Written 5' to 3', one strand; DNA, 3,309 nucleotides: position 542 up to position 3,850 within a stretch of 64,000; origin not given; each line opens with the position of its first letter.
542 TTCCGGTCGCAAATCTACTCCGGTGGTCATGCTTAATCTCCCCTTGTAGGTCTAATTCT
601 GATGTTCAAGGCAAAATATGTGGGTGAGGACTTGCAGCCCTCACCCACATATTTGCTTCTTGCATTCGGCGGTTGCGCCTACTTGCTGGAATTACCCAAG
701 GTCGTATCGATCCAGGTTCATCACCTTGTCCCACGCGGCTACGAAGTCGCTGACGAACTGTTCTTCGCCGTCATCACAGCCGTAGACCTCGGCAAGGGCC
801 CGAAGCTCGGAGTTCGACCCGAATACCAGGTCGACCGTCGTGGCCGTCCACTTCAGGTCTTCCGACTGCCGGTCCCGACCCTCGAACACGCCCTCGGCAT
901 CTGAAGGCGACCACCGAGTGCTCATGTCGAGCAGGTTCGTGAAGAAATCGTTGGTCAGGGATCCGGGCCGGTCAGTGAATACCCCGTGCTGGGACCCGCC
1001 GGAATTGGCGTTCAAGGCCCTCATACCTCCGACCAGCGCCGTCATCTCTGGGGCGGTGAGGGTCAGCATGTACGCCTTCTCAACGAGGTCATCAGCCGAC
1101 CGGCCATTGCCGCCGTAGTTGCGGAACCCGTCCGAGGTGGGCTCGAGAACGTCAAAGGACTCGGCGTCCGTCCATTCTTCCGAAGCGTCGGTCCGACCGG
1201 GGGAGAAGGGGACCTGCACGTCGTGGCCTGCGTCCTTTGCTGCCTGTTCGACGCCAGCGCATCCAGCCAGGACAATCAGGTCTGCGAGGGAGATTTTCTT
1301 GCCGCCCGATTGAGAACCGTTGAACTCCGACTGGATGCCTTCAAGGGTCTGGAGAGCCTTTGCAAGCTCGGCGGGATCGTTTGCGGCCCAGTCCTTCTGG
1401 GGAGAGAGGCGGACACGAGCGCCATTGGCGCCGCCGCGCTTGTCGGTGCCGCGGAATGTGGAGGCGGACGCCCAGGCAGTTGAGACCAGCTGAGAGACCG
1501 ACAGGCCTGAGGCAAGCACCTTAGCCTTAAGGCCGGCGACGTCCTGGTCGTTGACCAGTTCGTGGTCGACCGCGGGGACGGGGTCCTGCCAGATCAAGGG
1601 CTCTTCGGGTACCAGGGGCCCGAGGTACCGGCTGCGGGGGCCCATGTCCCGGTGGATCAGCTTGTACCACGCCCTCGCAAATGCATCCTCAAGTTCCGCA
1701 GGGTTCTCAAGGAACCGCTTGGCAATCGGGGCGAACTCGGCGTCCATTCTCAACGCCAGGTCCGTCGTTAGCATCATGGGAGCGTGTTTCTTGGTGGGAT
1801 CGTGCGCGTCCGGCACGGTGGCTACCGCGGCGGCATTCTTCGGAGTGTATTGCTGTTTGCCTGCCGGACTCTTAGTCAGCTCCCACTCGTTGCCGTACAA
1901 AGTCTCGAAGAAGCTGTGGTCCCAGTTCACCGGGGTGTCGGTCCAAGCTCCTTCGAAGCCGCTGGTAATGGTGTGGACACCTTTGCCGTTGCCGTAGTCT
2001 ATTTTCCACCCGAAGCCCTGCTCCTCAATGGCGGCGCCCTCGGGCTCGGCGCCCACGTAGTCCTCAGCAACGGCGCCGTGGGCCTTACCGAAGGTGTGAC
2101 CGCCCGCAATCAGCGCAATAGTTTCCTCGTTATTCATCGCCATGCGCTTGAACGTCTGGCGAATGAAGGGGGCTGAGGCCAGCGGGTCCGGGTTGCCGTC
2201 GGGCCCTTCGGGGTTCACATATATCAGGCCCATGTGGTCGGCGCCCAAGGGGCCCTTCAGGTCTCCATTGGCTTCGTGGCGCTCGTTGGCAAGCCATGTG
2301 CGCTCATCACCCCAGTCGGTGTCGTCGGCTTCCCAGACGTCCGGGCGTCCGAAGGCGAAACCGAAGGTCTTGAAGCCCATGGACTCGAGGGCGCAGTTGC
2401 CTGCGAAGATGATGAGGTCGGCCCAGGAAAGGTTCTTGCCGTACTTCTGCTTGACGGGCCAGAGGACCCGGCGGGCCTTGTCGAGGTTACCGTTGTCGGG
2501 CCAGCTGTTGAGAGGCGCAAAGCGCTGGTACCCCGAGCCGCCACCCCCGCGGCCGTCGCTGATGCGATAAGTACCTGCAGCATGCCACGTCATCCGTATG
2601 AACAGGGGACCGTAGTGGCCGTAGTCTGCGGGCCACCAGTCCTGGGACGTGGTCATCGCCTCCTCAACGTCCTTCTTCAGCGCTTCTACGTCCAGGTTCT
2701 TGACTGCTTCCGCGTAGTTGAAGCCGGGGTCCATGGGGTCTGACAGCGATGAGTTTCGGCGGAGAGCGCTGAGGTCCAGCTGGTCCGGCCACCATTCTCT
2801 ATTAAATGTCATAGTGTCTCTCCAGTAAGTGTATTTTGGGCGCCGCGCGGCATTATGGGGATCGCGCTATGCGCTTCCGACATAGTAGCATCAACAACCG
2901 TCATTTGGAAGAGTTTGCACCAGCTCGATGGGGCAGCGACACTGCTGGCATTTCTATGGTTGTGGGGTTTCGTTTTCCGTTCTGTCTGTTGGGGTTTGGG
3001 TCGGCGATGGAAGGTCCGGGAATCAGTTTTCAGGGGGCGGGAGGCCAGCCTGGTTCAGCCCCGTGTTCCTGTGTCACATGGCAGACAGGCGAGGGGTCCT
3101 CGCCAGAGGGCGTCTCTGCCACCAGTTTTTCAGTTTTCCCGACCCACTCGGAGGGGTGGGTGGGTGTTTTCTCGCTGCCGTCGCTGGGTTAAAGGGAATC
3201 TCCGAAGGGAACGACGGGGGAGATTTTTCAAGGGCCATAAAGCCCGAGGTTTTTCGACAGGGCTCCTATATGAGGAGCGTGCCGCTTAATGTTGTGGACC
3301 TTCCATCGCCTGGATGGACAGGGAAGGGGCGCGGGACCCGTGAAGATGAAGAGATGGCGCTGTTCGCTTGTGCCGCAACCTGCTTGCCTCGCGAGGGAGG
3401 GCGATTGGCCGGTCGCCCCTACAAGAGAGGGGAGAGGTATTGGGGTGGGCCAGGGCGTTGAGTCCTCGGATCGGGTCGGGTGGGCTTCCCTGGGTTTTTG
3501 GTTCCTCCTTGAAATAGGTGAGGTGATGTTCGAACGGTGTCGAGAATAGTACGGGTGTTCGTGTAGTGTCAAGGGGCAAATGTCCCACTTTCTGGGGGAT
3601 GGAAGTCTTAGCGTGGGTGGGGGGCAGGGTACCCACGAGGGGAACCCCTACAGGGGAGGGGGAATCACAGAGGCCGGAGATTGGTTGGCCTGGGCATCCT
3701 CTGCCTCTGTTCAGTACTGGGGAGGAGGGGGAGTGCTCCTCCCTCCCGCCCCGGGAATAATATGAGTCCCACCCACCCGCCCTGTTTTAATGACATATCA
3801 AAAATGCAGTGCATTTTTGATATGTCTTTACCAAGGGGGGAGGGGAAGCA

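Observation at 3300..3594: Duplicated promoter-plus-leader module upstream of katG and of the fds formate-dehydrogenase operon, each ~750-800 nt from the coding start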

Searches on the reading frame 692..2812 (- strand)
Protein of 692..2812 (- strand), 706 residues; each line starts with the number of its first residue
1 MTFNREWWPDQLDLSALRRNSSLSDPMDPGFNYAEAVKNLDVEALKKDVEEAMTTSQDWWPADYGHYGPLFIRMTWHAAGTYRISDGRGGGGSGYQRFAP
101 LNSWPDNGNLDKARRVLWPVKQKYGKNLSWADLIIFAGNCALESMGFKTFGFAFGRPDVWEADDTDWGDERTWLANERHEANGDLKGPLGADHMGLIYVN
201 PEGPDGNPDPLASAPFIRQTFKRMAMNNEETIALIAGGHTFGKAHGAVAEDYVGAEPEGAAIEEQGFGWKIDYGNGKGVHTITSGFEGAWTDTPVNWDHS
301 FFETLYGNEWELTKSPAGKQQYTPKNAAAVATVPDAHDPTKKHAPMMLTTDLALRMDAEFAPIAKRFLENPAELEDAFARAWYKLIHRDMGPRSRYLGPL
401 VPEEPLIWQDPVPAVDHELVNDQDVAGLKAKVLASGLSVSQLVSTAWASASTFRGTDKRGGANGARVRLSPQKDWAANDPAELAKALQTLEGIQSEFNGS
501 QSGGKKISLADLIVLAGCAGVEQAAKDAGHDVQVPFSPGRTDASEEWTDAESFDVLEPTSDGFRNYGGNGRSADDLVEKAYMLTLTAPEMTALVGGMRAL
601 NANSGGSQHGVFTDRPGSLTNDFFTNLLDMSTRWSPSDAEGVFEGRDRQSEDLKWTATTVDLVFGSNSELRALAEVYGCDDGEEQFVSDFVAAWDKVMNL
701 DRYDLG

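Call 39: search_protein_families(library=pfam, proteins=[window:692-2812:-])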
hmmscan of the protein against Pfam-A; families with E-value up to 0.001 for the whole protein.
window:692-2812:- (706 aa): 1 family
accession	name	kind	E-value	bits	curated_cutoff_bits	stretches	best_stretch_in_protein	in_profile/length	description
PF00141.28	peroxidase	-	1.9e-72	244.4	27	2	52-369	8-236/237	Peroxidase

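Call 41: find_encoding_contigs(protein=window:692-2812:-, flank=3000, max_places=6)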
Protein window:692-2812:- (706 aa): no gene with exactly this product is on record in the collection.

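Call 42: find_homologous_proteins(query=window:692-2812:-, max_evalue=1e-100)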
Query window:692-2812:- (706 aa): 8000 proteins with E <= 1e-100 among 8000 candidates; the best 120 are listed.
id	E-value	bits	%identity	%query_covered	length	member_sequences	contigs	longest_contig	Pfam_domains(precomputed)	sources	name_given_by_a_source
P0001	0.0e+0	1651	100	100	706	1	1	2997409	PF00141.29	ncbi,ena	-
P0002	0.0e+0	1614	98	100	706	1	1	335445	PF00141.29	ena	-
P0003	0.0e+0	1610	97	100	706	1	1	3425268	PF00141.29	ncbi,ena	-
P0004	0.0e+0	1610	97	100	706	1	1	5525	PF00141.29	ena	-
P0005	0.0e+0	1609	97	100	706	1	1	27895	PF00141.29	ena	-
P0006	0.0e+0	1607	97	100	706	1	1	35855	PF00141.29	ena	-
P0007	0.0e+0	1606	97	100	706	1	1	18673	PF00141.29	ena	-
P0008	0.0e+0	1606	97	100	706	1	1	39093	PF00141.29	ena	-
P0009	0.0e+0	1604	97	100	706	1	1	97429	PF00141.29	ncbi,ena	-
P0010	0.0e+0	1600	97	100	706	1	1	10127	PF00141.29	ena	-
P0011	0.0e+0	1598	96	100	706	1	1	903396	PF00141.29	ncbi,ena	-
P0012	0.0e+0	1581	96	100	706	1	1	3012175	PF00141.29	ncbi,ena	-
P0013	0.0e+0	1563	94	100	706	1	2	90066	PF00141.29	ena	-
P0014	0.0e+0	1563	94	100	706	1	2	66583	PF00141.29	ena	-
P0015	0.0e+0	1562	94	100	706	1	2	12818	PF00141.29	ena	-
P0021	0.0e+0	1487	90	100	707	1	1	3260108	PF00141.29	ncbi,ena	-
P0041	0.0e+0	1435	87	100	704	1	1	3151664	PF00141.29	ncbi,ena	-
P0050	0.0e+0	1432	87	100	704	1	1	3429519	PF00141.29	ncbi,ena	-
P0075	0.0e+0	1343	81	100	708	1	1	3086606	PF00141.29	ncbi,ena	-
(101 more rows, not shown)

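Call 43: find_encoding_contigs(protein=P0001, flank=10000, max_places=2)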
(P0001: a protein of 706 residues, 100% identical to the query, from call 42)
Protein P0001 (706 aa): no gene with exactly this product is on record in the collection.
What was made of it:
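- Tried and rejected: Failed twice (calls 41, 43); the window's genome is not on record in that index.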

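Call 44: find_encoding_contigs(protein=P0021, flank=10000, max_places=2)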
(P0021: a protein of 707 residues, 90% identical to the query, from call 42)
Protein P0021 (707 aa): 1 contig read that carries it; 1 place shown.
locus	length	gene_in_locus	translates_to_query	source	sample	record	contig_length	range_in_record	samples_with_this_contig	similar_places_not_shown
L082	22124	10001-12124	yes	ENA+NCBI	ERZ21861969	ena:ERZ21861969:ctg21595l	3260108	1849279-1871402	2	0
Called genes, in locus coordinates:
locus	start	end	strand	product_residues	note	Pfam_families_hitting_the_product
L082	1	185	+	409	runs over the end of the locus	PF13433:Peripla_BP_5, PF13458:Peripla_BP_6, PF01094:ANF_receptor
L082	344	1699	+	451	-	PF02653:BPD_transp_2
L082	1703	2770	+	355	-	PF02653:BPD_transp_2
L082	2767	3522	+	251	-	PF02463:SMC_N (faint), PF13476:AAA_23 (faint), PF00005:ABC_tran, PF13175:AAA_15 (faint), PF13555:AAA_29 (faint), PF13304:AAA_21 (faint), PF12399:BCA_ABC_TP_C (weak)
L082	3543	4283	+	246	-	PF00005:ABC_tran, PF13304:AAA_21 (faint)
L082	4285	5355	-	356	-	PF00491:Arginase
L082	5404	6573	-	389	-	PF01266:DAO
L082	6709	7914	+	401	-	PF02515:CoA_transf_3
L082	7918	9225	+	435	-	PF02515:CoA_transf_3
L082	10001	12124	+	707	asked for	PF00141:peroxidase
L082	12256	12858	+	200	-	-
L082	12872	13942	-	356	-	PF13964:Beta-prop_Calicin, PF24981:Beta-prop_ATRN-LZTR1, PF01344:Kelch_1, PF13415:Beta-prop_FBX42, PF24681:Kelch_KLHDC2_KLHL20_DRC7, PF25210:Kelch_FKB95, PF13964:Beta-prop_Calicin, PF01344:Kelch_1, +11 more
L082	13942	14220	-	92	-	PF02597:ThiS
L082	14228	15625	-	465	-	PF03486:HI0933_like (faint), PF07992:Pyr_redox_2, PF13454:NAD_binding_9 (faint), PF01266:DAO (faint), PF01593:Amino_oxidase (faint), PF13738:Pyr_redox_3, PF00070:Pyr_redox, PF18267:Rubredoxin_C (faint)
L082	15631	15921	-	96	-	PF02597:ThiS (weak)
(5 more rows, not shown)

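Call 45: find_encoding_contigs(protein=P0050, flank=10000, max_places=2)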
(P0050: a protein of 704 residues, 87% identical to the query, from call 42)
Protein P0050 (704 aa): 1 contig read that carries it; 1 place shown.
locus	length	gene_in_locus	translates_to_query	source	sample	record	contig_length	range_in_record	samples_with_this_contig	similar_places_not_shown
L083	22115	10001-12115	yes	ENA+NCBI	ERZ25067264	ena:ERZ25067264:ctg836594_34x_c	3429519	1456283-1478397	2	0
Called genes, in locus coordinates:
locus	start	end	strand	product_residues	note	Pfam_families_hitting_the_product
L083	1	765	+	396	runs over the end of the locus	PF13433:Peripla_BP_5, PF13458:Peripla_BP_6, PF01094:ANF_receptor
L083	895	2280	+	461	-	PF02653:BPD_transp_2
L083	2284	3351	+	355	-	PF02653:BPD_transp_2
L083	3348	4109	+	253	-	PF13476:AAA_23 (faint), PF00005:ABC_tran, PF02463:SMC_N (faint), PF13304:AAA_21 (faint), PF12399:BCA_ABC_TP_C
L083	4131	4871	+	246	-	PF00005:ABC_tran, PF13304:AAA_21 (faint)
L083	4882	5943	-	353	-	PF00491:Arginase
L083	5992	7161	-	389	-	PF01266:DAO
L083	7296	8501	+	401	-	PF02515:CoA_transf_3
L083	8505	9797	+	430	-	PF02515:CoA_transf_3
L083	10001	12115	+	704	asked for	PF00141:peroxidase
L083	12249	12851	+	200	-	-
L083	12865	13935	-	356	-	PF24981:Beta-prop_ATRN-LZTR1, PF25210:Kelch_FKB95, PF01344:Kelch_1, PF24681:Kelch_KLHDC2_KLHL20_DRC7, PF13415:Beta-prop_FBX42, PF25210:Kelch_FKB95, PF13964:Beta-prop_Calicin, PF01344:Kelch_1, +10 more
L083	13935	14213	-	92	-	PF02597:ThiS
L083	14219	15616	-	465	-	PF01266:DAO (faint), PF03486:HI0933_like (faint), PF07992:Pyr_redox_2, PF13454:NAD_binding_9 (faint), PF13738:Pyr_redox_3, PF00070:Pyr_redox, PF18267:Rubredoxin_C (faint)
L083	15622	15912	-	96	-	PF02597:ThiS (weak)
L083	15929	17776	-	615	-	PF02730:AFOR_N, PF01314:AFOR_C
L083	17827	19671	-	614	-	PF02730:AFOR_N, PF01314:AFOR_C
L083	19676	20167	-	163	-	PF12797:Fer4_2 (faint), PF13187:Fer4_9 (faint), PF13484:Fer4_16 (faint), PF25160:LdpA_Fe-S-bd (faint), PF13247:Fer4_11, PF14697:Fer4_21, PF12838:Fer4_7 (weak), PF00037:Fer4 (weak), +5 more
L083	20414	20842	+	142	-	PF15970:HicB-like_2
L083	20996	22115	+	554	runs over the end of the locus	PF01642:MM_CoA_mutase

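Call 46: find_encoding_contigs(protein=P0075, flank=10000, max_places=2)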
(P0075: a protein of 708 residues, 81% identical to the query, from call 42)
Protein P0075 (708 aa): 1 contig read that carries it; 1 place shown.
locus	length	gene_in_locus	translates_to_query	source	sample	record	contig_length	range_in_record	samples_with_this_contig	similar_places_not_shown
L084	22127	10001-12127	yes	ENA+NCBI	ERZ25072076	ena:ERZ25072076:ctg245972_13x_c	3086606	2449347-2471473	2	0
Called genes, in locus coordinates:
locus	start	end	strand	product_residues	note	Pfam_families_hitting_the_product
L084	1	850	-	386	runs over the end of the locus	PF04909:Amidohydro_2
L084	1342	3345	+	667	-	PF20091:Abhydrolase_10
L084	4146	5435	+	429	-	PF00355:Rieske, PF19301:LigXa_C (weak)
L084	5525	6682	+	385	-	PF01717:Meth_synt_2 (faint)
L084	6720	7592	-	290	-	PF13714:PEP_mutase, PF00463:ICL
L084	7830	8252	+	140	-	PF00210:Ferritin (faint), PF02915:Rubrerythrin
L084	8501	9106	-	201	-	-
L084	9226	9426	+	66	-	-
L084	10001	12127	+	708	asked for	PF00141:peroxidase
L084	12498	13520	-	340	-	-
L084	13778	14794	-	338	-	PF13531:SBP_bac_11, PF01547:SBP_bac_1, PF13416:SBP_bac_8, PF13343:SBP_bac_6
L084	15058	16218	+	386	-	PF07883:Cupin_2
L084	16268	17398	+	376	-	PF04909:Amidohydro_2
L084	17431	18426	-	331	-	PF02900:LigB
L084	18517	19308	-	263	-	PF00106:adh_short, PF13561:adh_short_C2, PF23441:SDR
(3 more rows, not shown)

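Call 51: find_encoding_contigs(protein=P0003, flank=10000, max_places=1)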
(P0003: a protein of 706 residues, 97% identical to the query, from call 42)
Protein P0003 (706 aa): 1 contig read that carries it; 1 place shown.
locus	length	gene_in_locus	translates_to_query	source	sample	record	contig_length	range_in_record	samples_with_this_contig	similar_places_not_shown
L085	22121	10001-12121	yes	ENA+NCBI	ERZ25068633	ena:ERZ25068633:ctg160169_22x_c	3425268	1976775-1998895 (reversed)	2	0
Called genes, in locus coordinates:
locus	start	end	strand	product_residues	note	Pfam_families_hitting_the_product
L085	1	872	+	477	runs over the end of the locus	PF02653:BPD_transp_2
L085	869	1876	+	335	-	PF02653:BPD_transp_2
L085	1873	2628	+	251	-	PF02463:SMC_N (faint), PF13476:AAA_23 (weak), PF00005:ABC_tran, PF13555:AAA_29 (faint), PF13304:AAA_21 (faint), PF12399:BCA_ABC_TP_C (weak)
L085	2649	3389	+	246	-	PF00005:ABC_tran, PF13304:AAA_21 (faint)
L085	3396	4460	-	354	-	PF00491:Arginase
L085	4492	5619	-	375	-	PF01266:DAO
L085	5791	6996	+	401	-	PF02515:CoA_transf_3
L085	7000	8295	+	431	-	PF02515:CoA_transf_3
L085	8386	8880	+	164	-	-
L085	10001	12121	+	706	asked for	PF00141:peroxidase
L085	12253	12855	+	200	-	-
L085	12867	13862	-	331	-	-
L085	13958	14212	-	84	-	PF02597:ThiS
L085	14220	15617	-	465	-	PF03486:HI0933_like (faint), PF07992:Pyr_redox_2, PF13738:Pyr_redox_3, PF00070:Pyr_redox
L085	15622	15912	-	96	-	PF02597:ThiS (weak)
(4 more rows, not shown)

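Call 52: find_encoding_contigs(protein=P0012, flank=10000, max_places=1)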
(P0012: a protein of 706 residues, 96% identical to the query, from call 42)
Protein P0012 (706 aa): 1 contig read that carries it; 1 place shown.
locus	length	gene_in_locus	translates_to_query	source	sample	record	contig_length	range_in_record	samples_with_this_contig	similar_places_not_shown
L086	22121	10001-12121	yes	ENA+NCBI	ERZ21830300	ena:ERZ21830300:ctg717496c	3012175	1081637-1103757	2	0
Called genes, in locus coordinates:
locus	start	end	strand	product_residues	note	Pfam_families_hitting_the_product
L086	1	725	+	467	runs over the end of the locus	PF02653:BPD_transp_2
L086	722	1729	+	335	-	PF02653:BPD_transp_2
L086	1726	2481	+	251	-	PF02463:SMC_N (faint), PF13175:AAA_15 (faint), PF13476:AAA_23 (weak), PF00005:ABC_tran, PF13555:AAA_29 (faint), PF13304:AAA_21 (faint), PF12399:BCA_ABC_TP_C (weak)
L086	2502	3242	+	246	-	PF00005:ABC_tran, PF13304:AAA_21 (faint)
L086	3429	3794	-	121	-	-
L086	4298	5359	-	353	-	PF00491:Arginase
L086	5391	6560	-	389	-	PF01266:DAO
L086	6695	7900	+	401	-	PF02515:CoA_transf_3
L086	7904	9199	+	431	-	PF02515:CoA_transf_3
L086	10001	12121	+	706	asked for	PF00141:peroxidase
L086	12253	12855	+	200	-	-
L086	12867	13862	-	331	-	PF24681:Kelch_KLHDC2_KLHL20_DRC7, PF24981:Beta-prop_ATRN-LZTR1, PF25210:Kelch_FKB95, PF01344:Kelch_1, PF07646:Kelch_2, PF13415:Beta-prop_FBX42, PF24681:Kelch_KLHDC2_KLHL20_DRC7, PF13964:Beta-prop_Calicin, +12 more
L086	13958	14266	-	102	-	PF02597:ThiS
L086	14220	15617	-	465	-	PF03486:HI0933_like (faint), PF07992:Pyr_redox_2, PF13454:NAD_binding_9 (faint), PF13738:Pyr_redox_3, PF00070:Pyr_redox, PF18267:Rubredoxin_C (faint)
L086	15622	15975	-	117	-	PF02597:ThiS (weak)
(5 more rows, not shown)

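Call 53: find_encoding_contigs(protein=P0041, flank=10000, max_places=1)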
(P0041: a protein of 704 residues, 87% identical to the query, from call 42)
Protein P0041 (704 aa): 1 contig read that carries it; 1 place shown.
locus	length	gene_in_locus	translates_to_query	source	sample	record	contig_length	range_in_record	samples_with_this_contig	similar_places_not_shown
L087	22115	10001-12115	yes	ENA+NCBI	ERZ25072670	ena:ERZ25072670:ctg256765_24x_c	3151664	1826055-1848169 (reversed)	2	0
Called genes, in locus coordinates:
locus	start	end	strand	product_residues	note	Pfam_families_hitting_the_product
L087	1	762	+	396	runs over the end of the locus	PF13433:Peripla_BP_5, PF13458:Peripla_BP_6, PF01094:ANF_receptor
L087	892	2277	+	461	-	PF02653:BPD_transp_2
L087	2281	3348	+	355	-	PF02653:BPD_transp_2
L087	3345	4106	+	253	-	PF13476:AAA_23 (faint), PF00005:ABC_tran, PF02463:SMC_N (faint), PF13304:AAA_21 (faint), PF12399:BCA_ABC_TP_C (weak)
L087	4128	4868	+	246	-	PF00005:ABC_tran, PF13304:AAA_21 (faint)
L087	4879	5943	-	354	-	PF00491:Arginase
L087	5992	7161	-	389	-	PF01266:DAO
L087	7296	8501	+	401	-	PF02515:CoA_transf_3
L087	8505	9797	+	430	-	PF02515:CoA_transf_3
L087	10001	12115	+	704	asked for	PF00141:peroxidase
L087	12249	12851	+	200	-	-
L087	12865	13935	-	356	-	PF24981:Beta-prop_ATRN-LZTR1, PF25210:Kelch_FKB95, PF01344:Kelch_1, PF13415:Beta-prop_FBX42, PF24681:Kelch_KLHDC2_KLHL20_DRC7, PF25210:Kelch_FKB95, PF13964:Beta-prop_Calicin, PF01344:Kelch_1, +10 more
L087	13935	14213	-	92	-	PF02597:ThiS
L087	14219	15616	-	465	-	PF03486:HI0933_like (faint), PF07992:Pyr_redox_2, PF13454:NAD_binding_9 (faint), PF01266:DAO (faint), PF13738:Pyr_redox_3, PF01593:Amino_oxidase (faint), PF00070:Pyr_redox, PF18267:Rubredoxin_C (weak)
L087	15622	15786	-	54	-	-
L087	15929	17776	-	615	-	PF02730:AFOR_N, PF01314:AFOR_C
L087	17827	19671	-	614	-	PF02730:AFOR_N, PF01314:AFOR_C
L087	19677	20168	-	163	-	PF12797:Fer4_2 (faint), PF13187:Fer4_9 (faint), PF13484:Fer4_16 (faint), PF25160:LdpA_Fe-S-bd (faint), PF13247:Fer4_11, PF14697:Fer4_21, PF12838:Fer4_7 (weak), PF00037:Fer4 (weak), +5 more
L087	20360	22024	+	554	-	PF01642:MM_CoA_mutase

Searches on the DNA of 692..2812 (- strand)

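Call 84: search_rna_families(sources=[L004, L019, L057, L062, L045, L053, L069, L010, L015, L020, L033, L005, L082, L085], threshold=gathering)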
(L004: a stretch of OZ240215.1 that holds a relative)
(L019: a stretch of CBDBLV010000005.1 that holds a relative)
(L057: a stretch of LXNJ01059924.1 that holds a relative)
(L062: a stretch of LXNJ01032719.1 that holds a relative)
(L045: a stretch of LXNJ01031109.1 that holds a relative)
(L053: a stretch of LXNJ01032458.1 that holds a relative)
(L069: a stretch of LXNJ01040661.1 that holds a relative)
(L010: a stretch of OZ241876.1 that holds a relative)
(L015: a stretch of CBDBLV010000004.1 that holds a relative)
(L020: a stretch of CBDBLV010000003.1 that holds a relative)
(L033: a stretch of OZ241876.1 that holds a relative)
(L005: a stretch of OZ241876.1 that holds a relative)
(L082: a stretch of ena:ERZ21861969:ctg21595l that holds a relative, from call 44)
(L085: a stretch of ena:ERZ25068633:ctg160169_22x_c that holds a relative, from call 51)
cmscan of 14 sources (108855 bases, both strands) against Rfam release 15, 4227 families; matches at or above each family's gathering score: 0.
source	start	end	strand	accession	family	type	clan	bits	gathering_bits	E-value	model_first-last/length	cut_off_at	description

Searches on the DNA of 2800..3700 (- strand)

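Call 17: search_rna_families(source=window, start=2800, end=3700, threshold=evalue, max_evalue=10)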
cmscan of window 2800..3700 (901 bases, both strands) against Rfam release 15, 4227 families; matches with E-value up to 10: 4.
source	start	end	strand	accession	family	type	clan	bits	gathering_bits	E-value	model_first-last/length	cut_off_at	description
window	3142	3230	+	RF03538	Flavi_TBFV_CRE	Cis-reg;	-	19.4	60.5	2.8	1-106/106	no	Tick-borne Flavivirus 3' UTR cis-acting replication element (CRE)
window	3225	3258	+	RF01367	CRISPR-DR54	Gene; CRISPR;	-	16.7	39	3.3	1-37/37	no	CRISPR RNA direct repeat element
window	2987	3107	+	RF02139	HOXA11-AS1_3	Gene; lncRNA;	-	15.2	50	7.3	1-98/98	no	HOXA11 antisense RNA 1 conserved region 3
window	3053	3107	-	RF01312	sR9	Gene; snRNA; snoRNA; CD-box;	-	14.7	36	7.4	1-55/55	no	Small nucleolar RNA sR9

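Call 73: search_dna_similar(query=window:2945-3600:-, collection=plasmids, mode=distant, max_rows=8)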
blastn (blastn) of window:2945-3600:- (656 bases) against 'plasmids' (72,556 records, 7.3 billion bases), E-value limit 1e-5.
No match.

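Call 74: search_dna_similar(query=window:2945-3600:-, collection=phages, mode=distant, max_rows=8)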
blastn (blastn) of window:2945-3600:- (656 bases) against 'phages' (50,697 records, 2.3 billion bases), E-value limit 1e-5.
No match.
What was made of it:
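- Tried and rejected: No blastn match (calls 73, 74).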
